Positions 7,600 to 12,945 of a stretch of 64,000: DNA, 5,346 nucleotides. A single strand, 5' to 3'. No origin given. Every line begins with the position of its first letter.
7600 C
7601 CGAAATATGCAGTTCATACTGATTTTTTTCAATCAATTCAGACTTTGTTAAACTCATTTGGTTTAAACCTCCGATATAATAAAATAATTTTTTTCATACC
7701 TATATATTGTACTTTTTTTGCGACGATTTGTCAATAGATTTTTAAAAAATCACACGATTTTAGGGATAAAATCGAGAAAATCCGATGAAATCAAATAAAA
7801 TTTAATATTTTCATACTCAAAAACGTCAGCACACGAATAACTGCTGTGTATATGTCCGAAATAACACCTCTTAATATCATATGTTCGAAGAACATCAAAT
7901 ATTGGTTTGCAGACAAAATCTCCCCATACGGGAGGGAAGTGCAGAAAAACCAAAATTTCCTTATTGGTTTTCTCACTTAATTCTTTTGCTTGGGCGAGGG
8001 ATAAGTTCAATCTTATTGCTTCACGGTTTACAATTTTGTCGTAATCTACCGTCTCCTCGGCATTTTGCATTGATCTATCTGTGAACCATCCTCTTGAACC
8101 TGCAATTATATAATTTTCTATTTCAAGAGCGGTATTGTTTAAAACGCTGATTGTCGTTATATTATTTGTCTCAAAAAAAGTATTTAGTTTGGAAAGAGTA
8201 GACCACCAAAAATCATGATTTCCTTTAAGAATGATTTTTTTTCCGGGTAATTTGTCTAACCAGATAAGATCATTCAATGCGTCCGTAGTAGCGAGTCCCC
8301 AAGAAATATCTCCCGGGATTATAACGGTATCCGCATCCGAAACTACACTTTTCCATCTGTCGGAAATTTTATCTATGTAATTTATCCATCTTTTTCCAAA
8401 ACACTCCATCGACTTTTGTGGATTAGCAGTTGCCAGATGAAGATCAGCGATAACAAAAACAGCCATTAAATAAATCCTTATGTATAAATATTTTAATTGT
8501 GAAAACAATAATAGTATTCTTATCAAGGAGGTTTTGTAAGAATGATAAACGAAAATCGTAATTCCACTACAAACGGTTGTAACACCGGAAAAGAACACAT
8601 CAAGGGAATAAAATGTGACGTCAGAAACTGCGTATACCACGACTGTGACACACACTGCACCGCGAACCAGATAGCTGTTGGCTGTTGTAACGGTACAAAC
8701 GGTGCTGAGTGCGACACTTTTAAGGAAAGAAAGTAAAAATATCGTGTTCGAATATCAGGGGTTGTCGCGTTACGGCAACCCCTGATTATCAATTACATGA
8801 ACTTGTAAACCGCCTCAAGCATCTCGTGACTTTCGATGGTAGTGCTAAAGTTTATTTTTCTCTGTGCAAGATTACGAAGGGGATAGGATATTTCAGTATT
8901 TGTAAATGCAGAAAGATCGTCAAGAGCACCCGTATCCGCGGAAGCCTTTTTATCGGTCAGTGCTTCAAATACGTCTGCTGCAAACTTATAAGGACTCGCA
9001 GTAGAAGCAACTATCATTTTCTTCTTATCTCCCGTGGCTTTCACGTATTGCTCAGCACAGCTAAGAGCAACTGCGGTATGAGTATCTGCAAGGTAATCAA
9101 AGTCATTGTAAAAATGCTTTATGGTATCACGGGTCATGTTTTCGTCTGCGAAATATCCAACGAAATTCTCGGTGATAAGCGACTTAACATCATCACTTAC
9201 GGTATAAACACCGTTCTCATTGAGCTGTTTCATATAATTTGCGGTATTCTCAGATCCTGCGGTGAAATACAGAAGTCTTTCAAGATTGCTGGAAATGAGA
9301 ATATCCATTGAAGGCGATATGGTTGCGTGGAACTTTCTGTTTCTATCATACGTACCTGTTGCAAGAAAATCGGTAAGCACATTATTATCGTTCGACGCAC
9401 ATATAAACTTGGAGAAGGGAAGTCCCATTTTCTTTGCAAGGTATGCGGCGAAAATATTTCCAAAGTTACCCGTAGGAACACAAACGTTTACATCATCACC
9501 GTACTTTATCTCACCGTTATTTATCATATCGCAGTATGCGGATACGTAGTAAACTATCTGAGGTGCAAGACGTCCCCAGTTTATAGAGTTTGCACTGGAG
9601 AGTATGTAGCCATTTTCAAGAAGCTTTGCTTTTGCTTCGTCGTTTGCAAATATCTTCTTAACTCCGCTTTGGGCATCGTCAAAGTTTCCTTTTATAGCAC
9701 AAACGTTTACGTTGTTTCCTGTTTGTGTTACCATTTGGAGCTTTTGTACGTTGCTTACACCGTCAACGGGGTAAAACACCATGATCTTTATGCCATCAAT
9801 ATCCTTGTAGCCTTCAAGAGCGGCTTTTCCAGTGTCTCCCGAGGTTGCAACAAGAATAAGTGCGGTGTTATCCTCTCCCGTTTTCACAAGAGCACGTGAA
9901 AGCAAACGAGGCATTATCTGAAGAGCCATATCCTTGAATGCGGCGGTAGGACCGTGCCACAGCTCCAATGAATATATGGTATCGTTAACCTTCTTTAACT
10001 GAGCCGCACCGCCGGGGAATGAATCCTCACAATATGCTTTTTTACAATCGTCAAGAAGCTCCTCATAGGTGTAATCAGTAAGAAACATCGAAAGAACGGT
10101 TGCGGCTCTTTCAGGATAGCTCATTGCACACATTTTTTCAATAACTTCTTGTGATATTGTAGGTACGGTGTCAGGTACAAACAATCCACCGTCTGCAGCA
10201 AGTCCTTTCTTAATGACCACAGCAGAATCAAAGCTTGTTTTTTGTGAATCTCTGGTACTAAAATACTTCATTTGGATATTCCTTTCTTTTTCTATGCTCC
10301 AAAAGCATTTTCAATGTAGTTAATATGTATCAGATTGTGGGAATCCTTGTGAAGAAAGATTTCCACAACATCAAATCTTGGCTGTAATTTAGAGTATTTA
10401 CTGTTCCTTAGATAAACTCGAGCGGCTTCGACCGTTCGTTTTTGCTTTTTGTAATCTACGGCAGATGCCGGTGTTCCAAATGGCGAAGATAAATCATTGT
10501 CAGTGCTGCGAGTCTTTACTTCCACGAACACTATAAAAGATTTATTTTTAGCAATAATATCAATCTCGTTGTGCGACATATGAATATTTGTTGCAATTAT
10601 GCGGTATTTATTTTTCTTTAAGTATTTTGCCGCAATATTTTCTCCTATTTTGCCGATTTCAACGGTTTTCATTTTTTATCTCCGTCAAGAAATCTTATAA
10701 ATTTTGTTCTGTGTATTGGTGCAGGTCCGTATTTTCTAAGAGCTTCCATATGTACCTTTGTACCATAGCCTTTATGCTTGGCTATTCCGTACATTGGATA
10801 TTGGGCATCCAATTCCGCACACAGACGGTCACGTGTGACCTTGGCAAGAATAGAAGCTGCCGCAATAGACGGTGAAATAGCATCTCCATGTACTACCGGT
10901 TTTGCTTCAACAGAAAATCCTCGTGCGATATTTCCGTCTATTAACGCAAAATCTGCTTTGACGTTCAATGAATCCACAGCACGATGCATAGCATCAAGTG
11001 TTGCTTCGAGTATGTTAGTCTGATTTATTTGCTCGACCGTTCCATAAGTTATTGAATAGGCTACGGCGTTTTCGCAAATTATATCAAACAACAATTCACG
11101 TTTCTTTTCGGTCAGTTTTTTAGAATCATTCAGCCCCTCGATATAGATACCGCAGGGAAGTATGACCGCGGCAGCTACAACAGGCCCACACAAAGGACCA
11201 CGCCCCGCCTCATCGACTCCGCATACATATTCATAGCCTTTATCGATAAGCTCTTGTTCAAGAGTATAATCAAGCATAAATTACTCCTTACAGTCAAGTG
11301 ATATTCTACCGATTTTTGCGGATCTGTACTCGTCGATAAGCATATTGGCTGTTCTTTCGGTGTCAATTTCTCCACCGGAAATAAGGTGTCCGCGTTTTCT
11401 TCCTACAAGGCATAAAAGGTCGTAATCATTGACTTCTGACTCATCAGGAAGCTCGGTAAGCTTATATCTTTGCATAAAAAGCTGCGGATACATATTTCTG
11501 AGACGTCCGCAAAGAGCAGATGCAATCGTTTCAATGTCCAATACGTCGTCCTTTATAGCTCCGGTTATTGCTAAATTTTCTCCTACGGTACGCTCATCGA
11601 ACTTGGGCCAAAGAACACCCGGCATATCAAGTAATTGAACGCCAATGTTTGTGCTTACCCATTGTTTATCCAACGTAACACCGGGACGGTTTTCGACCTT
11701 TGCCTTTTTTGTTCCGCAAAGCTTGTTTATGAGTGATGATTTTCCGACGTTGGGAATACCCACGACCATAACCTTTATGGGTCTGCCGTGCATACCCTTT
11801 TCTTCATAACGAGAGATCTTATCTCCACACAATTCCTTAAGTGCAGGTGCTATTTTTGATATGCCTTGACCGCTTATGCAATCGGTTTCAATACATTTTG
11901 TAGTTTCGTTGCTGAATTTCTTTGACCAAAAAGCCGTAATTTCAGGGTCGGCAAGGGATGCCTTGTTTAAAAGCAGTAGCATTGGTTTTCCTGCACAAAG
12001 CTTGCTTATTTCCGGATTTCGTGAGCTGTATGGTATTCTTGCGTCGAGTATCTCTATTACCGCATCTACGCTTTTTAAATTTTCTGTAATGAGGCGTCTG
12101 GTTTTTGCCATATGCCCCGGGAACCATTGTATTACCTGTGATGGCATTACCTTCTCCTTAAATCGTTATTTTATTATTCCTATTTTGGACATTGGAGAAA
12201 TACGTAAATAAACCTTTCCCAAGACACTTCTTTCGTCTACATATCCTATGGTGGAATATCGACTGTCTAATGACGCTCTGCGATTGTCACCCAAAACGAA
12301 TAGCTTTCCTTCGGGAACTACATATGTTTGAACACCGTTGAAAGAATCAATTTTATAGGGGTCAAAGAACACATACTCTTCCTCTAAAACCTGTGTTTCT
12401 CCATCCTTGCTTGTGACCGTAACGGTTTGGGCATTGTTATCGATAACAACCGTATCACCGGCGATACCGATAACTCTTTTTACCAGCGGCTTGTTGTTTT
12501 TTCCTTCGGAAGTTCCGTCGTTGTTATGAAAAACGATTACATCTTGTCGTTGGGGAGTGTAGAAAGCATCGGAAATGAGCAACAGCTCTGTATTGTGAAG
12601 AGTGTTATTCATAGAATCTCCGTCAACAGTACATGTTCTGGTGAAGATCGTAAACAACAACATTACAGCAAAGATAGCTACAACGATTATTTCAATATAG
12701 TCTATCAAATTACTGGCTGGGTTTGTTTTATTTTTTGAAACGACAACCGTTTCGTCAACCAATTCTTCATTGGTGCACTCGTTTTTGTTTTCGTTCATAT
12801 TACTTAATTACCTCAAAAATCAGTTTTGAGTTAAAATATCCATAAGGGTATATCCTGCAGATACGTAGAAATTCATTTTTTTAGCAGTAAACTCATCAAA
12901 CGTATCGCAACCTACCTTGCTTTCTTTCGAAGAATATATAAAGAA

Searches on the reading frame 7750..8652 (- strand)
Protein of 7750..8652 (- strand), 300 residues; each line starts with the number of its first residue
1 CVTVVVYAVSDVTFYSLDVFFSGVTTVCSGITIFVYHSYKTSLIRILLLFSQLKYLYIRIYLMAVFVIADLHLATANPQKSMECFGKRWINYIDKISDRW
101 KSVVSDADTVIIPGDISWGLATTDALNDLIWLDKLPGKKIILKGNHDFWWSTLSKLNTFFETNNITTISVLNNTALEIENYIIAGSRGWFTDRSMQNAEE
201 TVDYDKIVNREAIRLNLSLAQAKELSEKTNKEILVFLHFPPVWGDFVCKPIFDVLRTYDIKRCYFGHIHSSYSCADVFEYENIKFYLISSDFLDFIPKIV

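Call 74: search_protein_families(library=pfam, proteins=[window:7750-8652:-], max_evalue=0.00001)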
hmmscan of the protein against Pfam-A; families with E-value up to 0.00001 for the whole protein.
window:7750-8652:- (300 aa): 1 family
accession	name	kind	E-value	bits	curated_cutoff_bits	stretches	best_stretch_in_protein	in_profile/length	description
PF00149.33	Metallophos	-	1.8e-11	45.2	21.5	1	63-270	1-190/191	Calcineurin-like phosphoesterase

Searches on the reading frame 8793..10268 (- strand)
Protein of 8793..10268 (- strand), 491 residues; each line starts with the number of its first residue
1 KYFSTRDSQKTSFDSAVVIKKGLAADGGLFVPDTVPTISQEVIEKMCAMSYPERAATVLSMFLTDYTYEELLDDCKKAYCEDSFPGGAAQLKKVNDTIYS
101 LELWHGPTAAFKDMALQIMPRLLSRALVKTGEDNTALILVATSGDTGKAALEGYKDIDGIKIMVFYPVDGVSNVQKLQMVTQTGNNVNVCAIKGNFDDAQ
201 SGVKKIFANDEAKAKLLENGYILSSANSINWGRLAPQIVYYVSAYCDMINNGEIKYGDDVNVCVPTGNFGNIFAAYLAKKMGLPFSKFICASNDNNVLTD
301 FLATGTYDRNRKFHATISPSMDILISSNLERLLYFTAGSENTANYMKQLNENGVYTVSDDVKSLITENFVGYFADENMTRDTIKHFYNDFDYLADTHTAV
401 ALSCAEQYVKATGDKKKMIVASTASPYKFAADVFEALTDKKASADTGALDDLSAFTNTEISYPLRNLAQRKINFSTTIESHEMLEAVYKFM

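Call 74: search_protein_families(library=pfam, proteins=[window:8793-10268:-], max_evalue=0.00001)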
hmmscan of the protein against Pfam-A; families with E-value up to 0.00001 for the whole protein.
window:8793-10268:- (491 aa): 3 families
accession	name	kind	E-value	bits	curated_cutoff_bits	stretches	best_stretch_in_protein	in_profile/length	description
PF14821.11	Thr_synth_N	-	1.1e-19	70.7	25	1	1-79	1-79/79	Threonine synthase N terminus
PF00291.31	PALP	-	1.6e-15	57.7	35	1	95-405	21-275/295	Pyridoxal-phosphate dependent enzyme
PF24857.1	THR4_C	-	3.2e-08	34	27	1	398-442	1-46/85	Threonine synthase, C-terminal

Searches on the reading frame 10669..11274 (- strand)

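Call 74: search_protein_families(library=pfam, proteins=[window:10669-11274:-], max_evalue=0.00001)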
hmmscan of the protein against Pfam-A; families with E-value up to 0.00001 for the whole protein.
window:10669-11274:- (201 aa): 1 family
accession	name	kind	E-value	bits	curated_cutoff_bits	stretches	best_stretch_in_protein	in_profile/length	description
PF01351.25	RNase_HII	-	3.8e-42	144.9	25.8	1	18-193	1-197/199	Ribonuclease HII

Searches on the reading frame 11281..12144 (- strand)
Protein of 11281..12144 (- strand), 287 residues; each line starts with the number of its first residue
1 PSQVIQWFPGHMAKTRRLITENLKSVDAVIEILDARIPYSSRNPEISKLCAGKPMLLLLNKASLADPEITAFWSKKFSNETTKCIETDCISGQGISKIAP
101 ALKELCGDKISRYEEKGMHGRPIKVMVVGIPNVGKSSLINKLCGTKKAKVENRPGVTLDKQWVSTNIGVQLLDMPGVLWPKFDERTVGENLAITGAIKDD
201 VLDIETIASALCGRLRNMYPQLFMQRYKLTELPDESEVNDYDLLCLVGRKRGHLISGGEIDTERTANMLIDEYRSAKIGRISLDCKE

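Call 74: search_protein_families(library=pfam, proteins=[window:11281-12144:-], max_evalue=0.00001)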
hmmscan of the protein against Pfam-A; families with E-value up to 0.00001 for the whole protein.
window:11281-12144:- (287 aa): 2 families
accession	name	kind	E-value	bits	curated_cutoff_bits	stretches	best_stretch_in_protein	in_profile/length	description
PF01926.29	MMR_HSR1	-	1.9e-19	70.3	21.9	1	124-188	1-67/113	50S ribosome-binding GTPase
PF02421.24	FeoB_N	-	7.5e-13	48.7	27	1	124-177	2-57/156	Ferrous iron transport protein B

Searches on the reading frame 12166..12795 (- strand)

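Call 74: search_protein_families(library=pfam, proteins=[window:12166-12795:-], max_evalue=0.00001)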
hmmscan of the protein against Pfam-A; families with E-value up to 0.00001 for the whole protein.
window:12166-12795:- (209 aa): 1 family
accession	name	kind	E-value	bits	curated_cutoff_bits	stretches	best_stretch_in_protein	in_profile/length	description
PF10502.14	Peptidase_S26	-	7.2e-36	124.1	22.9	1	31-198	2-166/168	Signal peptidase, peptidase S26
